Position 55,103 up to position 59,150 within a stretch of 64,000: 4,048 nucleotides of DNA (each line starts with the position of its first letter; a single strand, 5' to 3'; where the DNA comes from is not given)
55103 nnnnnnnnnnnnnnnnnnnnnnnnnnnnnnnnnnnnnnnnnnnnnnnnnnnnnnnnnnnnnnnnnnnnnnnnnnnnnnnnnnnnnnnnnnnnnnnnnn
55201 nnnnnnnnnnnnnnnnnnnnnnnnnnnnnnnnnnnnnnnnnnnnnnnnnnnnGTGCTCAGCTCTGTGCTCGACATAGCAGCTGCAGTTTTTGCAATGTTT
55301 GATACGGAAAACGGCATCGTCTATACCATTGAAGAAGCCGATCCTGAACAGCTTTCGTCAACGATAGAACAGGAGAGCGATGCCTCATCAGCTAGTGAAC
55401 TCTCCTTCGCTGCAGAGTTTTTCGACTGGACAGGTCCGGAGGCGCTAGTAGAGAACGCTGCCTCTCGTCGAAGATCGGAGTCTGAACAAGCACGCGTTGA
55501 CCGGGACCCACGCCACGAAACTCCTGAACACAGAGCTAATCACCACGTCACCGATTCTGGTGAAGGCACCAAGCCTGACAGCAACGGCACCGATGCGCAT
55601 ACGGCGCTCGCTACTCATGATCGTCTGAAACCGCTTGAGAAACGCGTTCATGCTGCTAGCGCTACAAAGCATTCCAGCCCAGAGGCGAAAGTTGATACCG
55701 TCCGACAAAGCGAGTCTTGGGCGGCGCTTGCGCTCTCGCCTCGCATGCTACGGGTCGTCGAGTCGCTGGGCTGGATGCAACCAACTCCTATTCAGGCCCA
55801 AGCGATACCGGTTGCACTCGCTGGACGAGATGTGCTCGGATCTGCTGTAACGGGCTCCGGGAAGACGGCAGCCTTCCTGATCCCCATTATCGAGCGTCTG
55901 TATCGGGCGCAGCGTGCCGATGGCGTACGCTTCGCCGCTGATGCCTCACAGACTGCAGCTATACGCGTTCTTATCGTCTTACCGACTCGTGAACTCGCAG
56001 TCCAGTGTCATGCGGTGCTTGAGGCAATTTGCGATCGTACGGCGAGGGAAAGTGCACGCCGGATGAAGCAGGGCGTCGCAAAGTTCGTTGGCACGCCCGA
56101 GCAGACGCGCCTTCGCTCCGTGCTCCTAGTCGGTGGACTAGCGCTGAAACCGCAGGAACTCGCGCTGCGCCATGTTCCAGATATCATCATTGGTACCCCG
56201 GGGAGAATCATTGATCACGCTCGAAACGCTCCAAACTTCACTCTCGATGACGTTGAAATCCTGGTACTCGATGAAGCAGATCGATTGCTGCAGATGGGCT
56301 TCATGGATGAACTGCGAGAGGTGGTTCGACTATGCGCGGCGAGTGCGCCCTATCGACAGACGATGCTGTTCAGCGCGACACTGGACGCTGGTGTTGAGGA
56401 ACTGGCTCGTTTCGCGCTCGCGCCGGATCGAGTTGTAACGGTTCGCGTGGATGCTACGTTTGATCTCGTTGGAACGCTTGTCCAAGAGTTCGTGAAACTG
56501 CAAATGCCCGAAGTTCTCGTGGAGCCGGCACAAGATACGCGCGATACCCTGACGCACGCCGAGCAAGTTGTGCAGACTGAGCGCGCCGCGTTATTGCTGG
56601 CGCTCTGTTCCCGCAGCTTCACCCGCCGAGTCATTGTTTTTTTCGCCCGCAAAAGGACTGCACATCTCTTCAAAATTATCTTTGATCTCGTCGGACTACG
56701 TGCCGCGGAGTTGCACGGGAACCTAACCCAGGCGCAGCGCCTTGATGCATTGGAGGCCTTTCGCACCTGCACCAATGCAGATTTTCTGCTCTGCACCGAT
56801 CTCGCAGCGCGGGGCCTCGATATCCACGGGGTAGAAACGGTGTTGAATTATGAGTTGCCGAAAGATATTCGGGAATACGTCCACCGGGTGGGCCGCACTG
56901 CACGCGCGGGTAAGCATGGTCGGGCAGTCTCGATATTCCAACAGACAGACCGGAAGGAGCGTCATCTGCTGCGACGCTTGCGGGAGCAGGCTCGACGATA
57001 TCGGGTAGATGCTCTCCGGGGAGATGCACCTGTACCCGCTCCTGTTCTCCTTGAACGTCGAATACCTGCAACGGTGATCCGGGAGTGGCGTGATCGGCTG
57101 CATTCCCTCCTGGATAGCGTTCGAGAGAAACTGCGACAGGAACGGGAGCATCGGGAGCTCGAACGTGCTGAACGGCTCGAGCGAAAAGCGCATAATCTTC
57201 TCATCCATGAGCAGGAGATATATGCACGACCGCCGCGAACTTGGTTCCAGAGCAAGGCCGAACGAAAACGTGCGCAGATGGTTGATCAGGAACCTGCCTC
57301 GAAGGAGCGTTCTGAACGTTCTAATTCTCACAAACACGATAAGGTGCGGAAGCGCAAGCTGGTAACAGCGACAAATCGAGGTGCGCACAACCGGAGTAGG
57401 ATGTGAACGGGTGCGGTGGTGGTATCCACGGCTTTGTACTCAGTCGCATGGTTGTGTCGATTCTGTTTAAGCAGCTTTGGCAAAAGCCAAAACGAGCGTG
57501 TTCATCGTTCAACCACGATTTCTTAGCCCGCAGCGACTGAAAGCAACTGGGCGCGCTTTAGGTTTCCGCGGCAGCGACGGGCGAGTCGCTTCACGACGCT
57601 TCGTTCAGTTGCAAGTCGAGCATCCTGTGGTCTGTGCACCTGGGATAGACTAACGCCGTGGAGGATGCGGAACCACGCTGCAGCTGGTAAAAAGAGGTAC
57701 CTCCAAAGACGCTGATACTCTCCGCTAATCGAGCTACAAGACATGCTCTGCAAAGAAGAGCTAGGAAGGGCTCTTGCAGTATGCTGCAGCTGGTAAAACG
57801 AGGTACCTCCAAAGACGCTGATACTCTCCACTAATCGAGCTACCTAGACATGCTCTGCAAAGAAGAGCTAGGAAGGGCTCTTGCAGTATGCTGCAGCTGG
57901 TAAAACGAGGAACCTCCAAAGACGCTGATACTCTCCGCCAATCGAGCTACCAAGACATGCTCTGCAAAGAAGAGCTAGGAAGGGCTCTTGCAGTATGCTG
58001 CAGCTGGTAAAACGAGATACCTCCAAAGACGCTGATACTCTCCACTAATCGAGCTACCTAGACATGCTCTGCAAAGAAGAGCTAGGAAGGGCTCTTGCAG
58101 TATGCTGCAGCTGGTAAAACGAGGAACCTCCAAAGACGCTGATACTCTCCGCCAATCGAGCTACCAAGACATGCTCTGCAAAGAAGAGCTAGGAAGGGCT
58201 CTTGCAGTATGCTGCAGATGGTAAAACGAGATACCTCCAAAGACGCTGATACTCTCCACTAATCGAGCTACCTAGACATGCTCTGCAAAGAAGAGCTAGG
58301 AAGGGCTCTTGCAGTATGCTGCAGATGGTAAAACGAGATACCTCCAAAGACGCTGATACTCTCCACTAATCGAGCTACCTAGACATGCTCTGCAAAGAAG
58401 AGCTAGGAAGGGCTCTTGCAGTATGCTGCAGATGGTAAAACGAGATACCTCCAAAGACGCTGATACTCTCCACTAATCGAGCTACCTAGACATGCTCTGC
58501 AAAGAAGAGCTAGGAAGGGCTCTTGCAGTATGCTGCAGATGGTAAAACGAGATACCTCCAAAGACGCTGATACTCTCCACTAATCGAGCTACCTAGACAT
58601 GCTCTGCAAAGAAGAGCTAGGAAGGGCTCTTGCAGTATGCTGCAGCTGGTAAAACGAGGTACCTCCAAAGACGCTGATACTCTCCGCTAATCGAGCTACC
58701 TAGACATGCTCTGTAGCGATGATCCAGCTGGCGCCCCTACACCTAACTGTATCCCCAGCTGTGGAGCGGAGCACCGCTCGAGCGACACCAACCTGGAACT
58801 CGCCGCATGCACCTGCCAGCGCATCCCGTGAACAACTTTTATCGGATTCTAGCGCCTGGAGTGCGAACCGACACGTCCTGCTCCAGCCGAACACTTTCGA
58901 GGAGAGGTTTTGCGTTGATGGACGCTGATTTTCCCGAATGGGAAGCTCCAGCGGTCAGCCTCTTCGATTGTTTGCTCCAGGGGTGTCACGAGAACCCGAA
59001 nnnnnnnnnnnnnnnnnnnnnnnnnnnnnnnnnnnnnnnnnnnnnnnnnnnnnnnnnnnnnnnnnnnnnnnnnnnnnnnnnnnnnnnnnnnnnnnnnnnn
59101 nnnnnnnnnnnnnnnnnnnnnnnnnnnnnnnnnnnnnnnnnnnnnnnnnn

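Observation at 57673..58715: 107-bp intergenic satellite with higher-order subtype organisation between DRS1 and the acyl-CoA-synthetase-like gene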

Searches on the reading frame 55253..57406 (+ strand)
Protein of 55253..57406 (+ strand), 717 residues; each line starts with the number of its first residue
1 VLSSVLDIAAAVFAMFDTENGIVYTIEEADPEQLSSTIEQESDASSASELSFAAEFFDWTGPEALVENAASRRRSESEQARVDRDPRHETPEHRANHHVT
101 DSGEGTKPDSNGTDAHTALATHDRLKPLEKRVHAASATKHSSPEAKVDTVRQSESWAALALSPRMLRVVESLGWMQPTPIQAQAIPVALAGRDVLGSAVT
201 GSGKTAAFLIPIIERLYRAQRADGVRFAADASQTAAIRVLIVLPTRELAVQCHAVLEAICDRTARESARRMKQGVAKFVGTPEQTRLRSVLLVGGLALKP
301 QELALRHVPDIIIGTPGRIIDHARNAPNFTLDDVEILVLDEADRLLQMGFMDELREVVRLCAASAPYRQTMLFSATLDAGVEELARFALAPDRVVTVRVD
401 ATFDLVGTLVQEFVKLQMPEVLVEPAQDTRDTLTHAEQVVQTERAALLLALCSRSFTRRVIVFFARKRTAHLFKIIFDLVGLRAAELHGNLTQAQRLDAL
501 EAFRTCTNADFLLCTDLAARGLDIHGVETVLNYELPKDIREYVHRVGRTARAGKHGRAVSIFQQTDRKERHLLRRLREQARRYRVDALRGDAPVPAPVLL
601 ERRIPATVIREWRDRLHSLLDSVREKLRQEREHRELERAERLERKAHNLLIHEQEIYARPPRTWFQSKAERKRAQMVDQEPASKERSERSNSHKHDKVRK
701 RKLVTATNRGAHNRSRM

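Call 8: search_protein_families(library=pfam, proteins=[window:55253-57406:+])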
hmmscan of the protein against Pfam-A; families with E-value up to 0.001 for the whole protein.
window:55253-57406:+ (717 aa): 2 families
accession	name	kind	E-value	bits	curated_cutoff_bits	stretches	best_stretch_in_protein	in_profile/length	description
PF00270.35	DEAD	-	2.7e-41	141.5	26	1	178-383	1-166/167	DEAD/DEAH box helicase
PF00271.37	Helicase_C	-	1.4e-26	93.4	23.5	1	447-553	5-110/110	Helicase conserved C-terminal domain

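Call 46: search_solved_structures(query=window:55295-57406:+, max_evalue=1e-30)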
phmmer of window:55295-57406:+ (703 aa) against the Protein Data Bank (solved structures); distinct sequences matched with E-value up to 1e-30: 86 (the best 60 are shown).
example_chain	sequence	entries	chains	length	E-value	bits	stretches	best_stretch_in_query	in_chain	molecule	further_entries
11aa_p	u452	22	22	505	9.5e-58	199.6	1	122-380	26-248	ATP-dependent RNA helicase HAS1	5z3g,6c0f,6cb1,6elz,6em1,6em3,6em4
8i9p_CE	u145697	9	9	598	2.7e-56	194.8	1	34-547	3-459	RNA helicase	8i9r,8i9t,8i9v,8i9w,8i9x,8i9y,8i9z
8esq_D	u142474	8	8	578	2.1e-55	191.9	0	278-386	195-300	ATP-dependent RNA helicase has1 | RNA helicase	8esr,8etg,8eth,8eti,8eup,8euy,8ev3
5ivl_B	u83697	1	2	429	4.8e-54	187.3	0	143-384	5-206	DEAD-box ATP-dependent RNA helicase CshA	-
4nho_A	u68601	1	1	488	1.1e-53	186.1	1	140-554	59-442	Probable ATP-dependent RNA helicase DDX23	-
8i9t_Cb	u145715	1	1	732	1.9e-52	182.1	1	119-553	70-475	ATP-dependent RNA helicase DBP10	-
8i9v_Cb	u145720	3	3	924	3.5e-52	181.2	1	119-553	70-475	ATP-dependent RNA helicase DBP10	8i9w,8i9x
8c6j_CD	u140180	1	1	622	2.5e-51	178.4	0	142-385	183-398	Probable ATP-dependent RNA helicase DDX41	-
8i9z_CW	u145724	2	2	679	6e-51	177.1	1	135-557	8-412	ATP-dependent RNA helicase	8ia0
9ptu_C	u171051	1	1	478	2.5e-50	175.1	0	147-379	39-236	ATP-dependent RNA helicase DDX18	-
4d25_A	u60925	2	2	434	4.5e-50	174.2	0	137-373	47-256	BMVLG PROTEIN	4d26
8fkp_SW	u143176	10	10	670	5.8e-50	173.9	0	277-380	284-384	ATP-dependent RNA helicase DDX18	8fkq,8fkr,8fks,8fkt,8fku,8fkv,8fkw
3jcr_F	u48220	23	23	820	1.7e-49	172.3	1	140-553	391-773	hPrp28 | Probable ATP-dependent RNA helicase DDX23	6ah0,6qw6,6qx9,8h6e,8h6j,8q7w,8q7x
8dpe_A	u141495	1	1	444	3e-49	171.5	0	137-385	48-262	ATP-dependent RNA helicase DDX42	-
8hk1_E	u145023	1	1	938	7.2e-48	167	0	137-384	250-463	ATP-dependent RNA helicase DDX42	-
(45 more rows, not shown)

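Call 49: list_cluster_members(proteins=[window:55295-57403:+, window:47962-49191:+, window:50295-52784:+])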
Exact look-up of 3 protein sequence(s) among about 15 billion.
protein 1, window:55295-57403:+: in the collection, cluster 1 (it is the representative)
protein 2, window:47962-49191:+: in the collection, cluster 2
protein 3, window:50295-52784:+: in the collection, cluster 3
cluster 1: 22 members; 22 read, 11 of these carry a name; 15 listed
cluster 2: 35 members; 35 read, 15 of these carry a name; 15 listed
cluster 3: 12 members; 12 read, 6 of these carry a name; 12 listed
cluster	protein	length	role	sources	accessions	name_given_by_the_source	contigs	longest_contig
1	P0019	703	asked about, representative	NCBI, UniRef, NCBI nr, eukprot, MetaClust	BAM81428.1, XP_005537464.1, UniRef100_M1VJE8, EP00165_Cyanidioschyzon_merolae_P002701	probable ATP dependent RNA helicase [Cyanidioschyzon merolae strain 10D] | Probable ATP dependent RNA helicase n=1 Tax=Cyanidioschyzon merolae (strain NIES-3377 / ... | XP_005537464.1 probable ATP dependent RNA helicase [Cyanidioschyzon merolae strain 10D]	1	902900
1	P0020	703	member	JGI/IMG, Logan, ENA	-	ATP-dependent RNA helicase DDX27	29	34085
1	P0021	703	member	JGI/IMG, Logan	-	ATP-dependent RNA helicase DDX27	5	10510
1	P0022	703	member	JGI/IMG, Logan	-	ATP-dependent RNA helicase DDX27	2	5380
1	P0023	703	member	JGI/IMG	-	ATP-dependent RNA helicase DDX27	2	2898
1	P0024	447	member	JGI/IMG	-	ATP-dependent RNA helicase DDX27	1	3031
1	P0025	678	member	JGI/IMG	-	ATP-dependent RNA helicase DDX27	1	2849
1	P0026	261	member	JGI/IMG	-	ATP-dependent RNA helicase DDX27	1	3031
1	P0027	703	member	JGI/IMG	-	ATP-dependent RNA helicase DDX27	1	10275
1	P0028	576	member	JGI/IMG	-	ATP-dependent RNA helicase DDX27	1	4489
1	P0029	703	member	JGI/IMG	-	ATP-dependent RNA helicase DDX27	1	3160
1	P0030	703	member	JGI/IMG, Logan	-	-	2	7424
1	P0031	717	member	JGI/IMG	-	-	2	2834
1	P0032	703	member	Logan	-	-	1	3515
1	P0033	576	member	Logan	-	-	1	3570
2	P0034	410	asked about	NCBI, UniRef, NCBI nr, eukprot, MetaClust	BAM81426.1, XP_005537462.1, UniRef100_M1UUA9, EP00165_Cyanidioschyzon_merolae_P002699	hypothetical protein, conserved [Cyanidioschyzon merolae strain 10D] | Yip1 domain-containing protein n=1 Tax=Cyanidioschyzon merolae (strain NIES-3377 / 10D) ... | XP_005537462.1 hypothetical protein, conserved [Cyanidioschyzon merolae strain 10D]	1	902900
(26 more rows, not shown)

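Call 50: find_encoding_contigs(protein=P0020, flank=6000, max_places=10)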
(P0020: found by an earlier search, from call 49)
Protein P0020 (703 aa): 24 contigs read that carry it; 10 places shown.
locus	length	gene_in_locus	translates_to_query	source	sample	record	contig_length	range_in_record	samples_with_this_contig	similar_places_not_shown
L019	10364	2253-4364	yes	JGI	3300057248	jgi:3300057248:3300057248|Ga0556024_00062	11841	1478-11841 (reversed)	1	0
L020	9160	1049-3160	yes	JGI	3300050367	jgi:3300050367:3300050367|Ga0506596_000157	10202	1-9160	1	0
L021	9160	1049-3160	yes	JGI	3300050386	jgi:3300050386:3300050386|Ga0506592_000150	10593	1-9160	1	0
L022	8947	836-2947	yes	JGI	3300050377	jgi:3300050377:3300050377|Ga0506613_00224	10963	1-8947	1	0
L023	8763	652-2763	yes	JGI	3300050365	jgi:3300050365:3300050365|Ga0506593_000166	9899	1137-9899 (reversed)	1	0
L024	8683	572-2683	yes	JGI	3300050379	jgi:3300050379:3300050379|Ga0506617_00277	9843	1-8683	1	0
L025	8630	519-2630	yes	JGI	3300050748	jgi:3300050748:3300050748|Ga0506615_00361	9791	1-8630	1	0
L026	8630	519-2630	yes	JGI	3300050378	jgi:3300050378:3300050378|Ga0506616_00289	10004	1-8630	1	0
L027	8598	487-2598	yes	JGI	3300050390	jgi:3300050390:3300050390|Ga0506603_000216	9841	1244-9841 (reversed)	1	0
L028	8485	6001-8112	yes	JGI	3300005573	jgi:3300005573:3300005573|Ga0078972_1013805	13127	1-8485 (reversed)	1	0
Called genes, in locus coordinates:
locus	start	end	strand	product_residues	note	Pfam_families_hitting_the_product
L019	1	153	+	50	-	?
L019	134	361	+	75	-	-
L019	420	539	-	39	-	-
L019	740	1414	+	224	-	-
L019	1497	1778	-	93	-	-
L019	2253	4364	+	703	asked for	PF00270:DEAD, PF00271:Helicase_C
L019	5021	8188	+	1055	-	PF00501:AMP-binding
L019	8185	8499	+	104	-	-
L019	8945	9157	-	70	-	-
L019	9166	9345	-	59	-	-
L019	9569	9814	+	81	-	-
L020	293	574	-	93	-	-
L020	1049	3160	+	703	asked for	PF00270:DEAD, PF00271:Helicase_C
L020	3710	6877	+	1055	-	PF00501:AMP-binding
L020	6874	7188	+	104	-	-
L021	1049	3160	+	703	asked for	PF00270:DEAD, PF00271:Helicase_C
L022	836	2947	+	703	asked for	PF00270:DEAD, PF00271:Helicase_C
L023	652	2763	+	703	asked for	PF00270:DEAD, PF00271:Helicase_C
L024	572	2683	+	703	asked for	PF00270:DEAD, PF00271:Helicase_C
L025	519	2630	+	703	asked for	PF00270:DEAD, PF00271:Helicase_C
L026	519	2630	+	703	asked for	PF00270:DEAD, PF00271:Helicase_C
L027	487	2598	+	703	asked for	PF00270:DEAD, PF00271:Helicase_C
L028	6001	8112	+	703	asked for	PF00270:DEAD, PF00271:Helicase_C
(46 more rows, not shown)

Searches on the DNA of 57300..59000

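Call 20: search_rna_families(source=window, start=57300, end=59000, threshold=evalue, max_evalue=10)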
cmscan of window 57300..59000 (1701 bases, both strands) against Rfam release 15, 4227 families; matches with E-value up to 10: 3.
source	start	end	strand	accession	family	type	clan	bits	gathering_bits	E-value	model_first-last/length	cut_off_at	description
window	58718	58798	-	RF00573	SNORD67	Gene; snRNA; snoRNA; CD-box;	-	16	35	3.7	1-111/111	no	Small nucleolar RNA SNORD67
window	57661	57708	+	RF01273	sR34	Gene; snRNA; snoRNA; CD-box;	-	15.7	40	8.7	1-54/54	no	Small nucleolar RNA sR34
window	57503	57561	+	RF01704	Glutamine-II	Cis-reg; riboswitch;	-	12.3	33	6.3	1-60/60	no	Glutamine-II riboswitch aptamer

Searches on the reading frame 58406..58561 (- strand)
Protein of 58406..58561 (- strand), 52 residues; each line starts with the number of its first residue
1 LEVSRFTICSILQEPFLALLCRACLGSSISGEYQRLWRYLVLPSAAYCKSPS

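Call 45: find_homologous_proteins(query=window:58406-58561:-, max_evalue=0.01)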
Query seq(52 aa): no candidate shares three 5-residue words with the query. No homologue found.
